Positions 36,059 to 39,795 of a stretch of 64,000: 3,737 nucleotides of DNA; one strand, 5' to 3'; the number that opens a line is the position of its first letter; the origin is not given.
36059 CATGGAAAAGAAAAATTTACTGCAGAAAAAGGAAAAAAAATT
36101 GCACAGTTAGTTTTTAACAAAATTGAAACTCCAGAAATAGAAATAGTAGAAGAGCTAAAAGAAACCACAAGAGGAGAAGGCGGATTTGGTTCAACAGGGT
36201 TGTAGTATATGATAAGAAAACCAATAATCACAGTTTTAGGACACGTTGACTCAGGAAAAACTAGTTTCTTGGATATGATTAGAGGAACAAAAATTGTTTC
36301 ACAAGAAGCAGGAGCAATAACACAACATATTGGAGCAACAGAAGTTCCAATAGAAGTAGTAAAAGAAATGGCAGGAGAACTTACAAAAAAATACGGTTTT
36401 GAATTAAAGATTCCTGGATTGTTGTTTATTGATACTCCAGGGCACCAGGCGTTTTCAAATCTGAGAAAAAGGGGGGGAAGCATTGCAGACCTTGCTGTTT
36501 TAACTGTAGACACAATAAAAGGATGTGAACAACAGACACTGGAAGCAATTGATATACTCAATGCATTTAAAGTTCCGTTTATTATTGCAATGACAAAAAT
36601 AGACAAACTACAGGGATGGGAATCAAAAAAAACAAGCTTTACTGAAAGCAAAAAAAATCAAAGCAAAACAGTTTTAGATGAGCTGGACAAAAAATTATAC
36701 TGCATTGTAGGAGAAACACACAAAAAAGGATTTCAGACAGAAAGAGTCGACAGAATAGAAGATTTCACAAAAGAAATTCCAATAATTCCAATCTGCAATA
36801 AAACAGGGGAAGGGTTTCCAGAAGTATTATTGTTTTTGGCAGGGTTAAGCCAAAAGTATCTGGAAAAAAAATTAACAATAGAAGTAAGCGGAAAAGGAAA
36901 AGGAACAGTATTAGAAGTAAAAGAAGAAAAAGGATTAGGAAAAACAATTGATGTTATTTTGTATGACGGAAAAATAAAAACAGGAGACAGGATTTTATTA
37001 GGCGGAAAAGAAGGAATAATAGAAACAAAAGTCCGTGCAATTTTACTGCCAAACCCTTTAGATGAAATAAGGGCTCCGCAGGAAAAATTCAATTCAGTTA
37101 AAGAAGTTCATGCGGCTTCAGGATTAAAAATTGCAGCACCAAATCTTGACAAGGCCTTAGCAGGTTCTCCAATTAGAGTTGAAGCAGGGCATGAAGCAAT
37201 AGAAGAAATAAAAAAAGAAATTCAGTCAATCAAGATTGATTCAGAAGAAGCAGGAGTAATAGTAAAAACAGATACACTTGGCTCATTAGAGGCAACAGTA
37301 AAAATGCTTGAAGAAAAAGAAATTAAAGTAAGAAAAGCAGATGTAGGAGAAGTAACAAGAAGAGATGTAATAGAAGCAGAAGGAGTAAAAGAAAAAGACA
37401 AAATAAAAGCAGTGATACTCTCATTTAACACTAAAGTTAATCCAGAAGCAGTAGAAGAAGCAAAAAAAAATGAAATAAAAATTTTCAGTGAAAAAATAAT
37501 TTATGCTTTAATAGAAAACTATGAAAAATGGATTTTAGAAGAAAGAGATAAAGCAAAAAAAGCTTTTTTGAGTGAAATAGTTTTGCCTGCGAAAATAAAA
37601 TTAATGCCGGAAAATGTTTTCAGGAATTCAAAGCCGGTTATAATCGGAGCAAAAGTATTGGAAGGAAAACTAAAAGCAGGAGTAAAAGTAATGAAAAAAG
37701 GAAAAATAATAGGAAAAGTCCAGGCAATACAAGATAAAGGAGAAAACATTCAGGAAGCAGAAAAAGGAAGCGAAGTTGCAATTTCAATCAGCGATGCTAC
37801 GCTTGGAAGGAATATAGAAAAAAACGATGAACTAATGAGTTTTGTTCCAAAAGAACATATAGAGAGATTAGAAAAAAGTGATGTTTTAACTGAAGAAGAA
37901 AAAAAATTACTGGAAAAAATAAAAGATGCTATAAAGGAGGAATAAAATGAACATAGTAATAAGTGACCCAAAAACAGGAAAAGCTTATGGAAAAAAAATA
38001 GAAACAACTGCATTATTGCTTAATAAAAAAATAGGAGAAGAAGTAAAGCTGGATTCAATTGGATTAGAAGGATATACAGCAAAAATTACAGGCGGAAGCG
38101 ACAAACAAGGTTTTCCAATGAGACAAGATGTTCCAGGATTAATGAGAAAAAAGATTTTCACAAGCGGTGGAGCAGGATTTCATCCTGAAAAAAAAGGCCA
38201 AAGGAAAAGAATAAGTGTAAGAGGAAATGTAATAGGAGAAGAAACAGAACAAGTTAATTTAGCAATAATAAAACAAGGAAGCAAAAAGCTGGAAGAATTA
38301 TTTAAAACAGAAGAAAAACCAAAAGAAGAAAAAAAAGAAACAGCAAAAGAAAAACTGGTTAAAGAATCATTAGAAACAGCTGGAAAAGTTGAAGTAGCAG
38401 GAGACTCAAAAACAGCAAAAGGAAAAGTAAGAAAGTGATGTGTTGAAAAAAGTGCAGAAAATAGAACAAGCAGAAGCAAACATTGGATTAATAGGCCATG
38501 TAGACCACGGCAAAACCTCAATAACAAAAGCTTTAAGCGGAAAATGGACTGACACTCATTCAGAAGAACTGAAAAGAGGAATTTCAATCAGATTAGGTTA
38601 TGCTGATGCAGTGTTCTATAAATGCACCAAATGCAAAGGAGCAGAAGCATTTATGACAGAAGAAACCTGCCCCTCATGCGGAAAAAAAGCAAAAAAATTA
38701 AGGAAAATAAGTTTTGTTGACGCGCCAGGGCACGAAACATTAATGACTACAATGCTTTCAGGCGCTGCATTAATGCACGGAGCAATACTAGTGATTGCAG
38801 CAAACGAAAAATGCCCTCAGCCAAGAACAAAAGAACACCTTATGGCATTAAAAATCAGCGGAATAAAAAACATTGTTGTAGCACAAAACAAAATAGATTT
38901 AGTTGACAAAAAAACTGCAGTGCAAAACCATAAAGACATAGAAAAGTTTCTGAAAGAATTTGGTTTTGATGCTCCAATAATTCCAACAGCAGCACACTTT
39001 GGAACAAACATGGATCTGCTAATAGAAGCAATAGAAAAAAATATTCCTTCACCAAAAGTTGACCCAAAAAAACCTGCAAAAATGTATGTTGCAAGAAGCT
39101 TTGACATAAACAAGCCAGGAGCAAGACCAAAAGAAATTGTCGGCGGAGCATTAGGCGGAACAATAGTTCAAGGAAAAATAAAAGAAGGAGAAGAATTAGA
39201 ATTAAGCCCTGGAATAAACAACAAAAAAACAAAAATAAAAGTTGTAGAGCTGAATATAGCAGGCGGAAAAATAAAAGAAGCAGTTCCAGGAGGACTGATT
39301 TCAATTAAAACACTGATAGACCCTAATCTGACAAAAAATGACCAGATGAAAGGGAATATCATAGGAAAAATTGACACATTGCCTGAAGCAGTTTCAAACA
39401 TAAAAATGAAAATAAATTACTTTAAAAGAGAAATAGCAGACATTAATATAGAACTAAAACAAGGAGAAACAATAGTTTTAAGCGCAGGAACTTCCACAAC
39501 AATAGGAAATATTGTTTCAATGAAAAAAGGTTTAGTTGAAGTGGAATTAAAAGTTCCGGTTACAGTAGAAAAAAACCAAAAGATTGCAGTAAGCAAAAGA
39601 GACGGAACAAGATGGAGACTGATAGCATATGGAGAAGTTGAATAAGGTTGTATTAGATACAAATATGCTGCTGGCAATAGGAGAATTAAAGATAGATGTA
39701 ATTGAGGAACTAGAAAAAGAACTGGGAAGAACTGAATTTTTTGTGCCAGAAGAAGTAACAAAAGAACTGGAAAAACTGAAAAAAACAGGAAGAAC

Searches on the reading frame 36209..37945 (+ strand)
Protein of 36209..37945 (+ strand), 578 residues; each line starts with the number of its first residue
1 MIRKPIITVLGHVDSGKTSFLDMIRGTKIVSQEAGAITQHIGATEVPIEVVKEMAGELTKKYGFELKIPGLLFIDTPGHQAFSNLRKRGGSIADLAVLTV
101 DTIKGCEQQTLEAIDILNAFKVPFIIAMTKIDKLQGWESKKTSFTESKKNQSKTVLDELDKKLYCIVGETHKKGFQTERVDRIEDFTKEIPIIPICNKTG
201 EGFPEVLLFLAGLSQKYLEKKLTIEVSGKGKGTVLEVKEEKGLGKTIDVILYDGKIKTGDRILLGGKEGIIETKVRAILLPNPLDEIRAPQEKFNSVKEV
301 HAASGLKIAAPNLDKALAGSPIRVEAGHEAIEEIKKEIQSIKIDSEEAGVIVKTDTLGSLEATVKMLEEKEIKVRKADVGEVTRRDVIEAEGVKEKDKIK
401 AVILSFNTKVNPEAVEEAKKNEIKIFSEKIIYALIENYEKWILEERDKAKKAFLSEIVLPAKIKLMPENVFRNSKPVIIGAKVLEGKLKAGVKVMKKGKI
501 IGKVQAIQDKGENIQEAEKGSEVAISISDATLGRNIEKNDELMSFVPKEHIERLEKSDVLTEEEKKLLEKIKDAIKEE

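Call 13: search_protein_families(library=ncbifam, proteins=[window:36209-37945:+], max_evalue=0.00001)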
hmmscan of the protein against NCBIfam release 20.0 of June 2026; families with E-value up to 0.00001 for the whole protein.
window:36209-37945:+ (578 aa): 22 families
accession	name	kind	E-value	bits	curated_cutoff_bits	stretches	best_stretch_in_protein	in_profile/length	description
NF003078.0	PRK04004.1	equivalog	6.9e-231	768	468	1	2-574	9-588/598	translation initiation factor IF-2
TIGR00491.2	aIF-2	equivalog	1e-212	707.8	554.75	1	2-574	2-581/591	translation initiation factor IF-2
NF011418.0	PRK14845.1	equivalog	3.6e-212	707.1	756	1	18-573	475-1038/1049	translation initiation factor IF-2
TIGR00487.1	IF-2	equivalog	2.6e-51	175.1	424.4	2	3-134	86-200/587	translation initiation factor IF-2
TIGR00231.1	small_GTP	domain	7.6e-14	51.8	42.5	1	6-148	5-140/164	GTP-binding protein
TIGR00475.1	selB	equivalog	2.7e-12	46.2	242.25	1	6-140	2-122/581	selenocysteine-specific translation elongation factor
NF009381.0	PRK12740.1-5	subfamily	2.2e-10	39.6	583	1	7-133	12-138/692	elongation factor G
NF001964.0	PRK00741.1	equivalog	1.2e-08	33.8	473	1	64-133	76-145/529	peptide chain release factor 3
TIGR00503.1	prfC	equivalog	3.8e-08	32.2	466.95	1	8-133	15-144/527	peptide chain release factor 3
NF008969.0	PRK12317.1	subfamily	4.9e-08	32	502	0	67-152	83-168/426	elongation factor 1-alpha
TIGR03680.1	eif2g_arch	equivalog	7.5e-08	32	514.5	1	6-135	7-149/407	translation initiation factor IF-2 subunit gamma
NF003077.0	PRK04000.1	equivalog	9.9e-08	31.5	315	1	6-148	11-165/412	translation initiation factor IF-2 subunit gamma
NF009892.0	PRK13351.1-3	equivalog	2.7e-07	29.4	640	1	8-134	7-138/623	elongation factor G-like protein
TIGR02034.1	CysN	subfamily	3.3e-07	29.7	336.1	0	73-148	84-157/406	sulfate adenylyltransferase, large subunit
NF012153.1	tet_protect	equivalog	4.6e-07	28.5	775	1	7-155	3-149/614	tetracycline resistance ribosomal protection protein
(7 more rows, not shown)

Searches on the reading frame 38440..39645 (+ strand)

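Call 13: search_protein_families(library=ncbifam, proteins=[window:38440-39645:+], max_evalue=0.00001)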
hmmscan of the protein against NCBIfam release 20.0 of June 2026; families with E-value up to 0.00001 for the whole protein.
window:38440-39645:+ (401 aa): 23 families
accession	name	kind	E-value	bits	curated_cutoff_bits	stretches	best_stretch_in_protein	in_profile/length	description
NF003077.0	PRK04000.1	equivalog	1.4e-160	535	315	1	6-400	3-410/412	translation initiation factor IF-2 subunit gamma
TIGR03680.1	eif2g_arch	equivalog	1.8e-156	521.4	514.5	1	9-400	2-406/407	translation initiation factor IF-2 subunit gamma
TIGR00475.1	selB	equivalog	5.7e-45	154.1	242.25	2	88-386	50-324/581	selenocysteine-specific translation elongation factor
NF000766.0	PRK00049.1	subfamily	3e-29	102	449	1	3-314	3-301/396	elongation factor Tu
NF009373.0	PRK12736.1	subfamily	3.1e-28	98.7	452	1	7-351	7-335/394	elongation factor Tu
NF009372.0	PRK12735.1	subfamily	3.4e-28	98.5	479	1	3-314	3-301/396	elongation factor Tu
TIGR00485.1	EF-Tu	equivalog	1.7e-26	92.9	522.4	1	9-314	9-299/394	elongation factor Tu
NF008969.0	PRK12317.1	subfamily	2.5e-25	88.9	502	1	9-363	4-357/426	elongation factor 1-alpha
TIGR00483.1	EF-1_alpha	equivalog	3.2e-21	75.3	540.1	1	9-327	4-327/427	translation elongation factor EF-1 subunit alpha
TIGR02034.1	CysN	subfamily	6.9e-16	58.3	336.1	1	88-191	80-185/406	sulfate adenylyltransferase, large subunit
NF004035.0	PRK05506.1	subfamily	7e-16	57.6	715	1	87-191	103-209/632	bifunctional sulfate adenylyltransferase subunit 1/adenylylsulfate kinase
TIGR00231.1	small_GTP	domain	1e-13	51.4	42.5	1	12-199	3-163/164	GTP-binding protein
TIGR00487.1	IF-2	equivalog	1.4e-13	50.5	424.4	1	88-198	135-245/587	translation initiation factor IF-2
NF003478.0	PRK05124.1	equivalog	2.4e-13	49.5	590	1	88-332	107-347/475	sulfate adenylyltransferase subunit CysN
TIGR01394.1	TypA_BipA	equivalog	3.8e-10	38.6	757.3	1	14-296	3-279/594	translational GTPase TypA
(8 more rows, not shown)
